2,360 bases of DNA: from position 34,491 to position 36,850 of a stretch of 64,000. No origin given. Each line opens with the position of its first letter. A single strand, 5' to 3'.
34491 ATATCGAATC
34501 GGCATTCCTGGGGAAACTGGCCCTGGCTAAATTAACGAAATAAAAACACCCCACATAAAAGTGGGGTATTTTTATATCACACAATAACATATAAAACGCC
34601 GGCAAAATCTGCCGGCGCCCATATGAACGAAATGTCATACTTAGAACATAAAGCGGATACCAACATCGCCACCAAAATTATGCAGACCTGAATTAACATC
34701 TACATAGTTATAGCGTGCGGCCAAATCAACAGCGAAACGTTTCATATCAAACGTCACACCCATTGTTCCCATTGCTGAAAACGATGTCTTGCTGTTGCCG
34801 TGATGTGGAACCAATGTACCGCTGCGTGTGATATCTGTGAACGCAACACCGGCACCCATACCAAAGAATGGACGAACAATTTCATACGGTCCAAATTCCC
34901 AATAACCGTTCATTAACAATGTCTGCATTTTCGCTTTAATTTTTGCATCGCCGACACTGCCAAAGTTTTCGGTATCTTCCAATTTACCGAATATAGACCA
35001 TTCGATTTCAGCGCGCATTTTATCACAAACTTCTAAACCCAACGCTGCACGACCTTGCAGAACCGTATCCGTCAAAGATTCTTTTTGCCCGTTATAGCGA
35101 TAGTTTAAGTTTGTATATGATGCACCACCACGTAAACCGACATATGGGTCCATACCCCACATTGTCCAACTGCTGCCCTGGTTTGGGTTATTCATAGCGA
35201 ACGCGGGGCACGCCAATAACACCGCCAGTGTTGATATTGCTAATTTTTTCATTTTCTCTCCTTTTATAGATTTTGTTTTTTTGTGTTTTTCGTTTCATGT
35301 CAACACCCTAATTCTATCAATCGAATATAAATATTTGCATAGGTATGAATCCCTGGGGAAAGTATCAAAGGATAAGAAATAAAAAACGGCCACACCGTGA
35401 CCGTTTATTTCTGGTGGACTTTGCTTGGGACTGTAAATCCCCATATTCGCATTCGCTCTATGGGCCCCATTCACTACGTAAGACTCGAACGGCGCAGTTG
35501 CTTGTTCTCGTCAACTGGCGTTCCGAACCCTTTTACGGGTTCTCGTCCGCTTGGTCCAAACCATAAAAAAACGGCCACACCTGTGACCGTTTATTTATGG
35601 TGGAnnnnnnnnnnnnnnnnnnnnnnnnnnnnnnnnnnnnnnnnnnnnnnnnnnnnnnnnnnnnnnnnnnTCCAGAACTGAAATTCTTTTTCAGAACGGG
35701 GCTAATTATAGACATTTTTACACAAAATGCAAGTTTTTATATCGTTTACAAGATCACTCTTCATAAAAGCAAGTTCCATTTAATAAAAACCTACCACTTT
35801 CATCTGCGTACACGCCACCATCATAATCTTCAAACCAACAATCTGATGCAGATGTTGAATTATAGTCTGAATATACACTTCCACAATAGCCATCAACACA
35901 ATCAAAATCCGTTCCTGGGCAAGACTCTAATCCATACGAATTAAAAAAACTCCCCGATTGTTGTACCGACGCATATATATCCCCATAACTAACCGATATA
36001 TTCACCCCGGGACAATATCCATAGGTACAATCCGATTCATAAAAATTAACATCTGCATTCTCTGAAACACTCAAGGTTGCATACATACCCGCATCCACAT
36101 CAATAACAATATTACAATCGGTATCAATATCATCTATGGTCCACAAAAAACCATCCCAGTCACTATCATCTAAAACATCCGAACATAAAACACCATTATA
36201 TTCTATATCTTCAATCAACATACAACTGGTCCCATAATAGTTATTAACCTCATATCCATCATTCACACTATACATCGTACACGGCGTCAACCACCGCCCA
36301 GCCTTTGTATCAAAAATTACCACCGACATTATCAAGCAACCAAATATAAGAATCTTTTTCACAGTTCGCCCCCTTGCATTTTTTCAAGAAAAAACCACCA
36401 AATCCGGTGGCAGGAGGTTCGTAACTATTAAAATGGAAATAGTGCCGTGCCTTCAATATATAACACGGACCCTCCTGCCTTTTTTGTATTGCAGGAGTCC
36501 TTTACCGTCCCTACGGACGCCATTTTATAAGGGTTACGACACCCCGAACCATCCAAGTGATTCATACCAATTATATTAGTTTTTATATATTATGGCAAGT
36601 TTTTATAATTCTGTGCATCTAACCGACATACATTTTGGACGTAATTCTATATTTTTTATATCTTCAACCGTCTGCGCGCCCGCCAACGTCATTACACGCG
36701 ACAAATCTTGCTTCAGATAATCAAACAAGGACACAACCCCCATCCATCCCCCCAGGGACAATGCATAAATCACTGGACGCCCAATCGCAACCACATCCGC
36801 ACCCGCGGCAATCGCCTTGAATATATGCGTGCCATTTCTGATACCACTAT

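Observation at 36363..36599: Apparently undescribed structured 5' leader RNA family, three copies in 64 kb, upstream of surface-protein genes (copy 1 and family description)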

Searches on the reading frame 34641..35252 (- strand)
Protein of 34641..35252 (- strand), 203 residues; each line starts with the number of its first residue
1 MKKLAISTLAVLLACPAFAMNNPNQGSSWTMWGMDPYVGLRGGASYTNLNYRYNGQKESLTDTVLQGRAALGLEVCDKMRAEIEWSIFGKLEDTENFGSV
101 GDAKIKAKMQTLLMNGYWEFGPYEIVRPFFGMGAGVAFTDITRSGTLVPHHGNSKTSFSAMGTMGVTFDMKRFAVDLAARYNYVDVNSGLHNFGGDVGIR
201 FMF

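Call 23: search_protein_families(library=pfam, proteins=[window:34641-35252:-], max_evalue=0.01)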
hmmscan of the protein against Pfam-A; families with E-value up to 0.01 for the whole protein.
window:34641-35252:- (203 aa): 3 families
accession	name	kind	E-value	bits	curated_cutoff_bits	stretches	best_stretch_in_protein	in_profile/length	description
PF13505.12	OMP_b-brl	-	1.5e-07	32.2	28.7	1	10-200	4-174/175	Outer membrane protein beta-barrel domain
PF02462.21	Opacity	-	3e-05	24.5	21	1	93-203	22-126/126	Opacity family porin protein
PF01389.23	OmpA_membrane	-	0.0016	18.7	21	1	36-184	6-149/180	OmpA-like transmembrane domain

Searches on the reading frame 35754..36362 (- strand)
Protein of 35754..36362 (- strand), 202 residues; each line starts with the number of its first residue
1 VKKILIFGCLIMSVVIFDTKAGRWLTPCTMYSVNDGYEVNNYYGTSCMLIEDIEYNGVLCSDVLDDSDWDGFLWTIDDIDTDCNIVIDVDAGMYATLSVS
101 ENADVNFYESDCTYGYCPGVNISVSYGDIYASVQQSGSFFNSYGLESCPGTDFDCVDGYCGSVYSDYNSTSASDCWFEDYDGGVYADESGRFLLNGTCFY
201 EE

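Call 23: search_protein_families(library=pfam, proteins=[window:35754-36362:-], max_evalue=0.01)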
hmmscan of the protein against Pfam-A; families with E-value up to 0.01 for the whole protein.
window:35754-36362:- (202 aa): 0 families

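Call 32: find_homologous_proteins(query=window:35754-36362:-, max_evalue=0.001)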
Query window:35754-36362:- (202 aa): 1 proteins with E <= 0.001 among 64 candidates.
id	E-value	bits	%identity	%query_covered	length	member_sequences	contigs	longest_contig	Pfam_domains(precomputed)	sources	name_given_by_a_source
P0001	6.1e-133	459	100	100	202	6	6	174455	-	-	-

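Call 33: find_encoding_contigs(protein=P0001, flank=3000, max_places=6)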
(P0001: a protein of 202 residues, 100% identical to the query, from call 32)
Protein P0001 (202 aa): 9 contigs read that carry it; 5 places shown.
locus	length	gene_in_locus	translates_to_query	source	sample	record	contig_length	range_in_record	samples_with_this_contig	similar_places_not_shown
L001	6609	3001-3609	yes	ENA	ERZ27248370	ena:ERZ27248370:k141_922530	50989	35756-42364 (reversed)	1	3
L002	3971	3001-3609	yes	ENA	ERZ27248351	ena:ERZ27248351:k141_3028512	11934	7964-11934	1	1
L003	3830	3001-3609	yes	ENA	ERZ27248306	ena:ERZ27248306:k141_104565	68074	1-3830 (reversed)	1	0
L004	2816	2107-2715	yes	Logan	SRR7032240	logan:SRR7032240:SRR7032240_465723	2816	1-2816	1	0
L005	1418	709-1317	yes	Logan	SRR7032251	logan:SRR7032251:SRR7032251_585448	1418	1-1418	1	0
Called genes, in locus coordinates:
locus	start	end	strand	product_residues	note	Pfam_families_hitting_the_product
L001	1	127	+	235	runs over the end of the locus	PF00902:TatC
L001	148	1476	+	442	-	PF01476:LysM, PF01551:Peptidase_M23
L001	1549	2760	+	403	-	PF01070:FMN_dh, PF01180:DHO_dh (faint), PF00478:IMPDH (weak)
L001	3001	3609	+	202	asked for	-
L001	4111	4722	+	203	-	PF13505:OMP_b-brl (weak)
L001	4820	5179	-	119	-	PF19174:DUF5856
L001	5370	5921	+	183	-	-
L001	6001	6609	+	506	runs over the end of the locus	-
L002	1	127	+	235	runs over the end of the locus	PF00902:TatC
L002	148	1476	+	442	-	PF01476:LysM, PF01551:Peptidase_M23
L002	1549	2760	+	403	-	PF01070:FMN_dh, PF01180:DHO_dh (faint), PF00478:IMPDH (weak)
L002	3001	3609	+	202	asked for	-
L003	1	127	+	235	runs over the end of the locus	PF00902:TatC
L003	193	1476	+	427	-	PF01476:LysM, PF01551:Peptidase_M23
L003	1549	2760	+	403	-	PF01070:FMN_dh, PF01180:DHO_dh (faint), PF00478:IMPDH (weak)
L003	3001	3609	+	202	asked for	-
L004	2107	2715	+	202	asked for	-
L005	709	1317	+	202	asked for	-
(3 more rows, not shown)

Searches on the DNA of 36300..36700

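Call 6: search_rna_families(source=window, start=36300, end=36700, threshold=evalue, max_evalue=10, show_alignments=3)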
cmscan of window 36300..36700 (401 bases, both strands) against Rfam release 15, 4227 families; matches with E-value up to 10: 0.
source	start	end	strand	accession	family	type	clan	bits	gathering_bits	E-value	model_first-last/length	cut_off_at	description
